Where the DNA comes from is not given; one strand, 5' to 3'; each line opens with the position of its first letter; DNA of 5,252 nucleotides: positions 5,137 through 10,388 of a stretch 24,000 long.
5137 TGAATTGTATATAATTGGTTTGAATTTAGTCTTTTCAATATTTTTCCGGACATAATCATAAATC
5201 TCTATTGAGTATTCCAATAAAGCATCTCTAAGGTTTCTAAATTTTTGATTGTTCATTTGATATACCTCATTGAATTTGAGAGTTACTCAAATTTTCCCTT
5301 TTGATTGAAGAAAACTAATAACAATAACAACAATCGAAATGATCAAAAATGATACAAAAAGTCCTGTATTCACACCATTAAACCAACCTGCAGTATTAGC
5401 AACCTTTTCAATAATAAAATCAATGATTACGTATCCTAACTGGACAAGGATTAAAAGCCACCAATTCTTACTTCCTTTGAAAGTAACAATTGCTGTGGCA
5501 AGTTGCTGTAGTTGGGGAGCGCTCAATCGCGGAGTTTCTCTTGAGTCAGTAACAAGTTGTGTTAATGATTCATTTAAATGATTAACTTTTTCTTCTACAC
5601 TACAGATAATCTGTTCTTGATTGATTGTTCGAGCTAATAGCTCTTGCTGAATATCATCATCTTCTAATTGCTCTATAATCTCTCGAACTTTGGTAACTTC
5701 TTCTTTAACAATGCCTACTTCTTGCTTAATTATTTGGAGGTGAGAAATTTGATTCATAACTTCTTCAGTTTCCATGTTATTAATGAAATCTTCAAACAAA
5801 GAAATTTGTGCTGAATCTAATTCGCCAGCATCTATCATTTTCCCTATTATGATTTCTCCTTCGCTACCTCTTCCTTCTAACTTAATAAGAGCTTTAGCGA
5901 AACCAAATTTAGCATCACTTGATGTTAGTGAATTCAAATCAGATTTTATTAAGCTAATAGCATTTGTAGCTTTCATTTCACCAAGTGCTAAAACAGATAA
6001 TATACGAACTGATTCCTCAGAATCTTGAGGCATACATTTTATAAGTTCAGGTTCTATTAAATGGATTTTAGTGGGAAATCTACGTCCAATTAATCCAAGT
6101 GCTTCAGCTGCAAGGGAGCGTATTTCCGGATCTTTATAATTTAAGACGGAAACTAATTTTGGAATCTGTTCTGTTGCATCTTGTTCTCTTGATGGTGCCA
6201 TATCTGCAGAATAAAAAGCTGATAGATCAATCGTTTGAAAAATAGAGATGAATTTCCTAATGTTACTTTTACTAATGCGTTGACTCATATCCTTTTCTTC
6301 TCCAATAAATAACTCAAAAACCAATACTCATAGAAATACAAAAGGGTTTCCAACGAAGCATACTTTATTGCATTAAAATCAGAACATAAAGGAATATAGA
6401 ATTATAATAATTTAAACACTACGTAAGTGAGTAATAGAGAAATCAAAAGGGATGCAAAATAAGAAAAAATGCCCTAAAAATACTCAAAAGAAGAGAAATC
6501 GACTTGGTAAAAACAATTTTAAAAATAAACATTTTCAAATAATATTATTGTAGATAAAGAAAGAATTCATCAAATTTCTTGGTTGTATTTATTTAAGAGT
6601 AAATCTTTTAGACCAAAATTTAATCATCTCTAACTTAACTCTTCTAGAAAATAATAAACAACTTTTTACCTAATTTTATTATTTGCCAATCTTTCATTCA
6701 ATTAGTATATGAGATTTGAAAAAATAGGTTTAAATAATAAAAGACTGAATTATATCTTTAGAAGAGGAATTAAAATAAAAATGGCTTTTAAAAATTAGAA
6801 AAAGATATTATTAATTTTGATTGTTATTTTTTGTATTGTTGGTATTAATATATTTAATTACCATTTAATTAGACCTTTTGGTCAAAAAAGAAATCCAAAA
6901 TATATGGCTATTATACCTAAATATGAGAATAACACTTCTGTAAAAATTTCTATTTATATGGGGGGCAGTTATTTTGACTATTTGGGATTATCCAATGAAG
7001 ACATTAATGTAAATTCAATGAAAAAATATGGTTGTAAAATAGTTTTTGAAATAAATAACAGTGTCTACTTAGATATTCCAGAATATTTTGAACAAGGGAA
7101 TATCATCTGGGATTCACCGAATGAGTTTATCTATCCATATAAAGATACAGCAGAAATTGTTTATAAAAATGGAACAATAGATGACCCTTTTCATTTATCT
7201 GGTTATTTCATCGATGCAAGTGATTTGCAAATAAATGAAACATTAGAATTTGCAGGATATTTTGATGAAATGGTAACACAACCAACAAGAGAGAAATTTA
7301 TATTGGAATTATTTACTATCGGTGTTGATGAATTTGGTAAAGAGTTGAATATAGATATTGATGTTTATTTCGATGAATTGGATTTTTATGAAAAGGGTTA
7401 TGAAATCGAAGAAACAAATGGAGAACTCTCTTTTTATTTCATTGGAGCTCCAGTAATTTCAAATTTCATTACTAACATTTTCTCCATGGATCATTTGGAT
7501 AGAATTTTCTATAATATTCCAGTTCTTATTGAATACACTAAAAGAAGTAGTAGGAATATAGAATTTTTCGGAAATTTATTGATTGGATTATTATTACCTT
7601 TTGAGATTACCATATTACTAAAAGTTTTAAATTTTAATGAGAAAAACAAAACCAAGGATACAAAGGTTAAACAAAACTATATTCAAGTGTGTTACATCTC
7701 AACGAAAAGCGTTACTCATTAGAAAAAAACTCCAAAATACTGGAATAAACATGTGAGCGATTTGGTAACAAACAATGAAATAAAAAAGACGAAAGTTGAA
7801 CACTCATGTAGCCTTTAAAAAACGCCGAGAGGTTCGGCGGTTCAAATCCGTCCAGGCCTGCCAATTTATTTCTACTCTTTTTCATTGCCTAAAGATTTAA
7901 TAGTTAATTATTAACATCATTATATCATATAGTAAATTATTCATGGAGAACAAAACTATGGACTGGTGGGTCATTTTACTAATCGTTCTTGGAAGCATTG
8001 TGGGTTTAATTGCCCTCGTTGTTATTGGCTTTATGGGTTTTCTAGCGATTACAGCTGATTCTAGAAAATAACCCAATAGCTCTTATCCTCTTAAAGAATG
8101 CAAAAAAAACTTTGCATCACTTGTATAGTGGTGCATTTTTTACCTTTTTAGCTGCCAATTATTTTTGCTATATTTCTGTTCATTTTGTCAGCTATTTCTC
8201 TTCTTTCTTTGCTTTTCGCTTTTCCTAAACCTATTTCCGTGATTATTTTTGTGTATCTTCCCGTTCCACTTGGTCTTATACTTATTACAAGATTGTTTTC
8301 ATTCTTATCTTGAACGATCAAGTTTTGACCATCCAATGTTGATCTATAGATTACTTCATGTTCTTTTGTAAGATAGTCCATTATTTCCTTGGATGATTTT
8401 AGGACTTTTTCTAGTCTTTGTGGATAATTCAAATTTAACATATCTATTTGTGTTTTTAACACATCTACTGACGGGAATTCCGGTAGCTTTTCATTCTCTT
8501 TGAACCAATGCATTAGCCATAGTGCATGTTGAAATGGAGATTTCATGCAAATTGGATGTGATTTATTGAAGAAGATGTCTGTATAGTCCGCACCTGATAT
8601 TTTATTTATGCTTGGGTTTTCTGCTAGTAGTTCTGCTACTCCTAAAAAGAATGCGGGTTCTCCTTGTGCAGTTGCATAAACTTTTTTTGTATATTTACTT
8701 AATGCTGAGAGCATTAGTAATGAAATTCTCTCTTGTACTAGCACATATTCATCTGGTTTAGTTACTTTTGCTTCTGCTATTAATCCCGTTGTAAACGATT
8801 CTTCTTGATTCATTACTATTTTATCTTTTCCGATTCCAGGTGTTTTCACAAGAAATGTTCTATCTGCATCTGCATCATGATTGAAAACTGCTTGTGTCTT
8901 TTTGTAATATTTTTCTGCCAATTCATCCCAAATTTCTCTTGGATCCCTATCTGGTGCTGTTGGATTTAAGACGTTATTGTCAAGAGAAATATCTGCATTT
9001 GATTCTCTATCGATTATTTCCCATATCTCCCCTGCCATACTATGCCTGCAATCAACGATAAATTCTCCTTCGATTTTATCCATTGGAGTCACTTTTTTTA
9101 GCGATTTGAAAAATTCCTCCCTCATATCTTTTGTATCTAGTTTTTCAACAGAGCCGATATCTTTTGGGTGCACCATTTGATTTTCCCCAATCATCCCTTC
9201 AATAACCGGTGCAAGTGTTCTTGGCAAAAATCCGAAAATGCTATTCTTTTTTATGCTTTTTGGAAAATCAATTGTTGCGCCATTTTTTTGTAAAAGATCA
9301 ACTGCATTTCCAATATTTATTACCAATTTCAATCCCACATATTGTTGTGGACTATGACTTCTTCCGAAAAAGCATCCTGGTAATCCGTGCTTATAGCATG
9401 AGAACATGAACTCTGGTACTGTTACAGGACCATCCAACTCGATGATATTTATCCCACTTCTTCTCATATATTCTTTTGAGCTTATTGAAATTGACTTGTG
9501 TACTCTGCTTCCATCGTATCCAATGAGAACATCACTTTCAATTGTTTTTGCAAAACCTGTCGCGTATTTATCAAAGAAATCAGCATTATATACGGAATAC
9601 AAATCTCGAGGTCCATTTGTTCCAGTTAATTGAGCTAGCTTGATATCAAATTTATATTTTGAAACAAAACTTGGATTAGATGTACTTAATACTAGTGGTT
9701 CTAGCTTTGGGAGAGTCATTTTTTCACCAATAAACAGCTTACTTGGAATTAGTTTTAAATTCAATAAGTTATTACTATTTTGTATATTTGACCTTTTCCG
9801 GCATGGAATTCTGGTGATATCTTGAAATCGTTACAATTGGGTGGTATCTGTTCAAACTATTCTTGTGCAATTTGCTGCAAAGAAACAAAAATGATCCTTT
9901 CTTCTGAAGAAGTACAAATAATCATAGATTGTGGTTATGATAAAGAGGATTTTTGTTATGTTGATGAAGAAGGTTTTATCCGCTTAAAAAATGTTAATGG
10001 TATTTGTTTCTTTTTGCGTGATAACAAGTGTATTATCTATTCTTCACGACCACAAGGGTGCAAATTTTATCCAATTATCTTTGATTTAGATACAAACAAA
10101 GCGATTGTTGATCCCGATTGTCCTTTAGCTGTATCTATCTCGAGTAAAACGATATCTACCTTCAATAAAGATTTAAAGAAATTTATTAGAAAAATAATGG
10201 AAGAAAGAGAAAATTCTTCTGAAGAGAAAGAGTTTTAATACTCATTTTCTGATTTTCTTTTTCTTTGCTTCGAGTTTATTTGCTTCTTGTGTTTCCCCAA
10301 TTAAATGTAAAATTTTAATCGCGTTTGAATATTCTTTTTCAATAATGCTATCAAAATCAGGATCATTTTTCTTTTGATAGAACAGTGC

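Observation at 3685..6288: Two-gene module: HEAT-repeat/coiled-coil/TM protein followed by an Apea-like HEPN protein, in an accessory island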

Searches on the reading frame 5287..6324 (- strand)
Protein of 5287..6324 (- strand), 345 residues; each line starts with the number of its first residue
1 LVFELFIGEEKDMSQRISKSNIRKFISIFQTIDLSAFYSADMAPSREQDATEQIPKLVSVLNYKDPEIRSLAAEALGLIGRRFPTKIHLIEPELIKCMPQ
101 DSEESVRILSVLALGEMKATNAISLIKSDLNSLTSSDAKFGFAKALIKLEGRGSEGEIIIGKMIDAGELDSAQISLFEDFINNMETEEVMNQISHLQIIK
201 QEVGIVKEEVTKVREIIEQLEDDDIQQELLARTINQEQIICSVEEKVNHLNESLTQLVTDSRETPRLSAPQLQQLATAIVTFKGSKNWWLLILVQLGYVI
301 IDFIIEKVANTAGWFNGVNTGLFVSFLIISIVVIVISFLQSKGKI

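Call 3: search_protein_families(library=pfam, proteins=[window:5287-6324:-], max_evalue=1)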
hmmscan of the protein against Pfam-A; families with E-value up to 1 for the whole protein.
window:5287-6324:- (345 aa): 10 families
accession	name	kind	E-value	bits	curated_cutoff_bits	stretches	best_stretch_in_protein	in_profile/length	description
PF13646.12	HEAT_2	-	2.5e-10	40.9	27.7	2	54-130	1-71/88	HEAT repeats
PF02985.28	HEAT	-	3.9e-07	30.2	23.5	2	54-80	2-28/31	HEAT repeat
PF13513.12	HEAT_EZ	-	1.9e-05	25.5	27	1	51-79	27-55/55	HEAT-like repeat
PF15905.10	HMMR_N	-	0.0049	16.8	30.1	1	184-278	220-316/330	Hyaluronan mediated motility receptor N-terminal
PF03462.23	PCRF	-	0.049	13.9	24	1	179-259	7-92/194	PCRF domain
PF20379.3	DUF6674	-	0.15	12.1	28.5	1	182-256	17-91/251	Family of unknown function (DUF6674)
PF15460.11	SAS4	-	0.2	12.2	24.4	1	197-260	21-85/99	Something about silencing, SAS, complex subunit 4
PF20520.3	Ac45-VOA1_TM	-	0.21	11.8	25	1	317-341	6-30/39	V0 complex accessory subunit Ac45/VOA1 transmembrane domain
PF03130.22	HEAT_PBS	-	0.22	12.7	20.9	0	106-127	1-22/27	PBS lyase HEAT-like repeat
PF05549.16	Allexi_40kDa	-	0.25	11.3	26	1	179-269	63-152/271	Allexivirus 40kDa protein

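Call 4: search_protein_families(library=padloc, proteins=[window:5287-6324:-], max_evalue=1)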
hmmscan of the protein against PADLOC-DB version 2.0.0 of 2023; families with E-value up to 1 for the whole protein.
window:5287-6324:- (345 aa): 2 families
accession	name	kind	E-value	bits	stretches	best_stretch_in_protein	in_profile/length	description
PDLC02919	HEAT-ARM_XIII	-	0.00061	15.2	1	51-124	1481-1548/1972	-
PDLC03841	LeoBC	-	0.00084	16.6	1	184-342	354-506/601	-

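Call 5: search_protein_families(library=ncbifam, proteins=[window:5287-6324:-], max_evalue=1)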
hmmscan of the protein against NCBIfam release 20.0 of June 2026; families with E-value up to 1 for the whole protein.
window:5287-6324:- (345 aa): 5 families
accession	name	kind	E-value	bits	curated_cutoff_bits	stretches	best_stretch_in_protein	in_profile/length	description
NF045662.1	DVU0298_fam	equivalog_domain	2.6e-05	23.9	75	1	41-81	134-174/213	DVU0298 family protein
NF058515.1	phyc_lyase_CpcF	equivalog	0.033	13.8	220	1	50-82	28-60/200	C-phycocyanin alpha-cysteine-84 phycocyanobilin lyase subunit CpcF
TIGR00020.2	prfB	exception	0.075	12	370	1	178-258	25-104/353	peptide chain release factor 2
TIGR02426.1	protocat_pcaB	equivalog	0.084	11.8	355.75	1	199-255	111-167/338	3-carboxy-cis,cis-muconate cycloisomerase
TIGR04086.1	TIGR04086_membr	hypoth_equivalog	0.14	12.3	30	1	284-336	33-85/115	TIGR04086 family membrane protein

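Call 12: find_homologous_proteins(query=window:5287-6324:-, max_evalue=0.001)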
Query window:5287-6324:- (345 aa): 3 proteins with E <= 0.001 among 3768 candidates.
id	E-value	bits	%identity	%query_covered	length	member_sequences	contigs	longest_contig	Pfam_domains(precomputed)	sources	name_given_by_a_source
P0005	1.3e-182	624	90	97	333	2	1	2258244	PF02985.29,PF13513.13,PF13646.13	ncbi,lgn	-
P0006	1.6e-158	545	81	93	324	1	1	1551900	PF02985.29,PF13513.13,PF13646.13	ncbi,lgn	ncbi:MAG: HEAT repeat domain-containing protein [Candidatus Heimdallarchaeota archaeon]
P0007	2.7e-4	39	37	23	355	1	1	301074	PF12717.14,PF00514.30,PF02985.29,PF03130.23,PF13513.13,PF01602.27,PF13646.13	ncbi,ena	-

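Call 13: find_encoding_contigs(protein=P0005, flank=10000, max_places=4)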
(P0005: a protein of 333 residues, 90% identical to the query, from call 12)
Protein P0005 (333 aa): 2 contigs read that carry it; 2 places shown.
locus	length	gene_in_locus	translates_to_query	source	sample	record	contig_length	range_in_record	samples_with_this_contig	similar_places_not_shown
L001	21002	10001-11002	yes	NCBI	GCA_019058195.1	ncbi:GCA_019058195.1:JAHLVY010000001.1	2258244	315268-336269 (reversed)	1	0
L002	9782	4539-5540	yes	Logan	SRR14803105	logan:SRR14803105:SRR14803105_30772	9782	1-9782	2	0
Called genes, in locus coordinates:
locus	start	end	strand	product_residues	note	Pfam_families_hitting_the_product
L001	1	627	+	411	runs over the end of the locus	-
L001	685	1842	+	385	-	-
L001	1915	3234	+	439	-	PF13646:HEAT_2, PF03130:HEAT_PBS (faint), PF02985:HEAT (faint), PF13646:HEAT_2 (weak), PF04326:SLFN_AlbA_2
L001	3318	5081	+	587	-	-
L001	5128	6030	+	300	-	-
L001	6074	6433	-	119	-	-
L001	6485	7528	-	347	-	PF18754:Nmad3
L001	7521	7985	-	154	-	-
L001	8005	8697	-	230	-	-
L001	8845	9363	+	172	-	-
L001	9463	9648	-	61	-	-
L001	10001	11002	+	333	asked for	PF13513:HEAT_EZ (faint), PF13646:HEAT_2 (faint), PF02985:HEAT (faint)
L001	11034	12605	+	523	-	-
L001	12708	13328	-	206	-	PF20247:DUF6602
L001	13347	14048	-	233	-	PF01844:HNH (weak), PF13391:HNH_2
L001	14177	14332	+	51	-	-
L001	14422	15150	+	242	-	PF03167:UDG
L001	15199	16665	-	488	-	PF11074:DUF2779, PF13482:RNase_H_2 (faint)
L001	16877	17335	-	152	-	-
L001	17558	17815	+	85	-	-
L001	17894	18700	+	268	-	PF13847:Methyltransf_31 (faint), PF01555:N6_N4_Mtase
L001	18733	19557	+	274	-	PF01555:N6_N4_Mtase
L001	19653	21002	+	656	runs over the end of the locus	PF09491:RE_AlwI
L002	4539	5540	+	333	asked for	PF13513:HEAT_EZ (faint), PF13646:HEAT_2 (faint), PF02985:HEAT (faint)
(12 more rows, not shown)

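Call 14: find_encoding_contigs(protein=P0006, flank=10000, max_places=4)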
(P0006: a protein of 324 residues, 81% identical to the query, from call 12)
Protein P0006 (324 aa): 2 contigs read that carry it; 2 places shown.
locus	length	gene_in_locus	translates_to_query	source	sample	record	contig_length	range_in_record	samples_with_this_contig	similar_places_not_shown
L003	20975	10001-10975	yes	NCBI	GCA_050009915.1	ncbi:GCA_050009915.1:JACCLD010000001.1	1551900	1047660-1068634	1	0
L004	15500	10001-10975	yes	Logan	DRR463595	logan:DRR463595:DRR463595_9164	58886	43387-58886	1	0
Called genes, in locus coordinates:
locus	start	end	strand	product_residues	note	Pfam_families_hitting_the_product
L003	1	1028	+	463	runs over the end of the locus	PF01523:PmbA_TldD_1st, PF19290:PmbA_TldD_2nd, PF19289:PmbA_TldD_3rd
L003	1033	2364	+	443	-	PF01523:PmbA_TldD_1st, PF19290:PmbA_TldD_2nd (weak), PF19289:PmbA_TldD_3rd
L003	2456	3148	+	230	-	PF03315:SDH_beta, PF01842:ACT (weak)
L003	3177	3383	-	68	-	-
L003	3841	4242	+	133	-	-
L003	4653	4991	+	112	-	-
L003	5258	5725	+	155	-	PF00515:TPR_1 (faint), PF07719:TPR_2 (faint), PF13181:TPR_8 (faint), PF13424:TPR_12 (faint)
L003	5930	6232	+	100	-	-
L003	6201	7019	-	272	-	-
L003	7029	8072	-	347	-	PF18754:Nmad3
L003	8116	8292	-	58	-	-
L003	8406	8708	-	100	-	-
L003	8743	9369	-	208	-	-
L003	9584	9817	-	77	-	PF00808:CBFD_NFYB_HMF (weak)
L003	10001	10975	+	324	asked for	PF13513:HEAT_EZ (faint), PF13646:HEAT_2 (faint), PF02985:HEAT (faint)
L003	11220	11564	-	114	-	-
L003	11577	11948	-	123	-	-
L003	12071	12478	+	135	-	-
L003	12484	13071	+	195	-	-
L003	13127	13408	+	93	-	-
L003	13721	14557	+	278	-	-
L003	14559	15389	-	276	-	-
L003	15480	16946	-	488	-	PF11074:DUF2779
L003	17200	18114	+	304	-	PF05066:HARE-HTH (weak)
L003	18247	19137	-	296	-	PF14338:Mrr_N, PF04471:Mrr_cat, PF22722:NA-iREase1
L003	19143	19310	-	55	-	PF04014:MazE_antitoxin (weak)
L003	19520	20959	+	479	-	PF02384:N6_Mtase, PF13847:Methyltransf_31 (faint)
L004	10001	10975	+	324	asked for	PF13513:HEAT_EZ (faint), PF13646:HEAT_2 (faint), PF02985:HEAT (faint)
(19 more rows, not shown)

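Call 86: find_related_loci(query=window:5287-6288:-, collection=metagenome_contigs, flank=6000)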
Query window:5287-6288:- (333 aa) in metagenome_contigs; peptide patterns used: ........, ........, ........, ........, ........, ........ (x = any residue, [..] = any of these).
226 stretches matched a pattern, but none encodes a relative of the query by tblastn (E <= 1e-3).

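Call 88: find_related_loci(query=A5, collection=metagenome_contigs, flank=6000)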
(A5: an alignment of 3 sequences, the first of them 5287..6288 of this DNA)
Query A5 (333 aa) in metagenome_contigs; peptide patterns used: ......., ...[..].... (x = any residue, [..] = any of these).
600 stretches matched a pattern, but none encodes a relative of the query by tblastn (E <= 1e-3).

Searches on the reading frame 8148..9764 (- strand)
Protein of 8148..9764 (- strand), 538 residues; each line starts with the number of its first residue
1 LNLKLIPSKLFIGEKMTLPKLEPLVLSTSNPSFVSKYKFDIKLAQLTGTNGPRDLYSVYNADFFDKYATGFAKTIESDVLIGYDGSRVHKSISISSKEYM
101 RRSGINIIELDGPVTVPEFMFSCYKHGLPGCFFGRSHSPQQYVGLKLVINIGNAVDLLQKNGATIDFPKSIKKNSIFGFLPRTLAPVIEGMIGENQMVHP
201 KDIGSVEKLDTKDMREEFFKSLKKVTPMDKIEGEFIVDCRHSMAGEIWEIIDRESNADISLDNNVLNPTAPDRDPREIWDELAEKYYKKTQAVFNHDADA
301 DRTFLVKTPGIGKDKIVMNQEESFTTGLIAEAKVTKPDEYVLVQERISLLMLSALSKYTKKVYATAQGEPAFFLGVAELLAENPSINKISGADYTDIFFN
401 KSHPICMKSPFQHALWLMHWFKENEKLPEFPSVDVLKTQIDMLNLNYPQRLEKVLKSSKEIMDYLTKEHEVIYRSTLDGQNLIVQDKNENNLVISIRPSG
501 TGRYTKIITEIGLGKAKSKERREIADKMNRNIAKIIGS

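Call 74: search_protein_families(library=pfam, proteins=[window:8148-9764:-], max_evalue=0.01)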
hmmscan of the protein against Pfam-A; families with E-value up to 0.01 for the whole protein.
window:8148-9764:- (538 aa): 2 families
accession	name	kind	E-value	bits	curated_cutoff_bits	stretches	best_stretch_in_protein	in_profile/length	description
PF02878.22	PGM_PMM_I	-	1.7e-07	31.5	22.5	1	45-153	2-117/138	Phosphoglucomutase/phosphomannomutase, alpha/beta/alpha domain I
PF02879.22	PGM_PMM_II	-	0.00014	22.8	29.3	1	217-309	2-102/103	Phosphoglucomutase/phosphomannomutase, alpha/beta/alpha domain II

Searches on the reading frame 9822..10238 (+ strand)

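Call 74: search_protein_families(library=pfam, proteins=[window:9822-10238:+], max_evalue=0.01)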
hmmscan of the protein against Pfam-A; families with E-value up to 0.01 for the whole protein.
window:9822-10238:+ (138 aa): 1 family
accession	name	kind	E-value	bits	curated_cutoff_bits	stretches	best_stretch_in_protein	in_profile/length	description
PF03692.20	CxxCxxCC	-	3.7e-09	37.6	23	1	10-90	2-74/85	Putative zinc- or iron-chelating domain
